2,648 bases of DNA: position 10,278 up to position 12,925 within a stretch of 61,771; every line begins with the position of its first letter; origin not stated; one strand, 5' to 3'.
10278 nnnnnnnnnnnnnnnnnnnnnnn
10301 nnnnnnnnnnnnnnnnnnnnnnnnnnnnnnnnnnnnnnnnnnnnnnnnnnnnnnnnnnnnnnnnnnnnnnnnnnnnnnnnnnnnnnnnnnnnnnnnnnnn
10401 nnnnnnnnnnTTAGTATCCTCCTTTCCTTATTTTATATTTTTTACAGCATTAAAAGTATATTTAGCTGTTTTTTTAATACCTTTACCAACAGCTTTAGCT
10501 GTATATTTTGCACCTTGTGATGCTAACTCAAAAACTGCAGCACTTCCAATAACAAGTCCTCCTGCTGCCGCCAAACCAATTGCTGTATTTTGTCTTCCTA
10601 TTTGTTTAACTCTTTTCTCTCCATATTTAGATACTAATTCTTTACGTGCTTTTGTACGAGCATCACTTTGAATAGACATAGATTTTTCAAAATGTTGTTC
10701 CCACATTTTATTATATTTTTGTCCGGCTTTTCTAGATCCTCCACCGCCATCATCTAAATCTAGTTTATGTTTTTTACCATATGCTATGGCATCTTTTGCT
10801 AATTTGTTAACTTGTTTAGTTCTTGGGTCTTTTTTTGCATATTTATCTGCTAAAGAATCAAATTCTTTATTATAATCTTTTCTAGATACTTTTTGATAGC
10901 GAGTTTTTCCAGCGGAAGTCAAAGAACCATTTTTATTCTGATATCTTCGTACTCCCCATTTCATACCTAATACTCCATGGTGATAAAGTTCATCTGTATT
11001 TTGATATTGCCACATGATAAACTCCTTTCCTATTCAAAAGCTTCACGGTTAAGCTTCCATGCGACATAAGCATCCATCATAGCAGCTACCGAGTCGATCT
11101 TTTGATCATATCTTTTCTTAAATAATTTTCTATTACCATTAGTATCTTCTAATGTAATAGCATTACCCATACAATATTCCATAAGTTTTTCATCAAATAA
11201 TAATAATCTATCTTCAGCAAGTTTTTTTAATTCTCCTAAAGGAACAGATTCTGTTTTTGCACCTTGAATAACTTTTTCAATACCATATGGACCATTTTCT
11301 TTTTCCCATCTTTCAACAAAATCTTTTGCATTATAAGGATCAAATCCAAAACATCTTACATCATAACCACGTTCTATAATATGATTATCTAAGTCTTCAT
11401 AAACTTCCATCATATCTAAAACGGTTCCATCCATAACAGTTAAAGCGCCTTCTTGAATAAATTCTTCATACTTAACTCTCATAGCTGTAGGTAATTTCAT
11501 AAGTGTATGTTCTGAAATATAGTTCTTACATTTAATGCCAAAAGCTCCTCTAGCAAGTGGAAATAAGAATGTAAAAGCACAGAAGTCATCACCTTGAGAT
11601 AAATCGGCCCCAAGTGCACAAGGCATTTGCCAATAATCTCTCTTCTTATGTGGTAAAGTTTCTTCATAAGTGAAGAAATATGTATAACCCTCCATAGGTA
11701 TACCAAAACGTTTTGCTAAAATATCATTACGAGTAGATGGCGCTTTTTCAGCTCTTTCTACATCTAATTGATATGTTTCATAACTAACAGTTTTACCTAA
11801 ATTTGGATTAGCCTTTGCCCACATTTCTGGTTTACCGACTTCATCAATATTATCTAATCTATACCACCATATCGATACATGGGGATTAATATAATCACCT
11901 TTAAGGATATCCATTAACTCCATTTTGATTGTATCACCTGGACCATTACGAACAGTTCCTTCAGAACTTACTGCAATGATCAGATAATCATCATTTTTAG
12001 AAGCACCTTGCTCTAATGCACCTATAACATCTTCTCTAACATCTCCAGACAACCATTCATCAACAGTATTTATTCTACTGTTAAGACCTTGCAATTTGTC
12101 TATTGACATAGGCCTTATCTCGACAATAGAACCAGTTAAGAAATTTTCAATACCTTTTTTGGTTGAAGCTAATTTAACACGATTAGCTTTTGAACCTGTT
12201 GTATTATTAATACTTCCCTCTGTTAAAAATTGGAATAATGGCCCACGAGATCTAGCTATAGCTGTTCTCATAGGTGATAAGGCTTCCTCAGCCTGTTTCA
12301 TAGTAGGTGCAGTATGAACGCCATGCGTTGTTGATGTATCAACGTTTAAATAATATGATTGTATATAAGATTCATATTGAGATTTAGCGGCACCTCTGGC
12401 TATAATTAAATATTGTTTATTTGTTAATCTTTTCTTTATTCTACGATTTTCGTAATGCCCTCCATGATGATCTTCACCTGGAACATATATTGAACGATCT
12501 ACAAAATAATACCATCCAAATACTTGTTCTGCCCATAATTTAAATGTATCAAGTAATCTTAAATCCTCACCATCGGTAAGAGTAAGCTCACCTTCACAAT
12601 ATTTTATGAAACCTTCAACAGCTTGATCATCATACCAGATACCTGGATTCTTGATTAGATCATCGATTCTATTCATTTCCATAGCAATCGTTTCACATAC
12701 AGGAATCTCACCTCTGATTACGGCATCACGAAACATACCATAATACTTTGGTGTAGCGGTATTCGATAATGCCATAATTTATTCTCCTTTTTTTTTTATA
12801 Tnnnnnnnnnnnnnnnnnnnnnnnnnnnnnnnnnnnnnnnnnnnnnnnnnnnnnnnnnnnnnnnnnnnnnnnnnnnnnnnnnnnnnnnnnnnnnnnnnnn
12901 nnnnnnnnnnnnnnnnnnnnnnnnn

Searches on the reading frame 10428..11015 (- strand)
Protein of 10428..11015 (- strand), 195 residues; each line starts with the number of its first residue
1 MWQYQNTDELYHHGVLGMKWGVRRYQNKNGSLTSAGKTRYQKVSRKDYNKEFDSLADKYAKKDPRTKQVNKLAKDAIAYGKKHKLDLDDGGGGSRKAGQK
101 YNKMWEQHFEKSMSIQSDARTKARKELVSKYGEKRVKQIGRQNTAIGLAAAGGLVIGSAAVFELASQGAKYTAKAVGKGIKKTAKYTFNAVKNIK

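Call 70: search_protein_families(library=phrogs, proteins=[window:10428-11015:-], max_evalue=0.001)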
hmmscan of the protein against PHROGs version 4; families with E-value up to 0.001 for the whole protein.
window:10428-11015:- (195 aa): 5 families
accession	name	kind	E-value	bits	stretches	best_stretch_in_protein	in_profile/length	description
phrog_32444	-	unknown function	1.4e-14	55.4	1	6-77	4-75/220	-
phrog_7021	-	unknown function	1.7e-06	28.6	1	5-76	188-246/330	-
phrog_34327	-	unknown function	4.7e-05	24.3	1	6-54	11-53/167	-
phrog_11022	-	unknown function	8.1e-05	23.9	1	6-129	41-160/227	-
phrog_7502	-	unknown function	0.0001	23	0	9-90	8-82/298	-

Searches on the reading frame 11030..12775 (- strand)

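Call 51: search_protein_families(library=phrogs, proteins=[window:11030-12775:-], max_evalue=0.001)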
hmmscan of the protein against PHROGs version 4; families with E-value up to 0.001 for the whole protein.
window:11030-12775:- (581 aa): 5 families
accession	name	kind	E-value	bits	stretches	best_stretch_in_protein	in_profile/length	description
phrog_9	-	head and packaging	5.4e-110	370.5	1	7-579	166-669/812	terminase large subunit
phrog_2699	-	head and packaging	2.7e-53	181.9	1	289-579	7-299/315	terminase large subunit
phrog_7331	-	head and packaging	1.4e-12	48.2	1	497-572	15-91/113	terminase large subunit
phrog_4914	-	head and packaging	7.7e-08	33.2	1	17-177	16-165/213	terminase large subunit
phrog_10517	-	head and packaging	0.00054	20.6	1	17-166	42-178/207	terminase large subunit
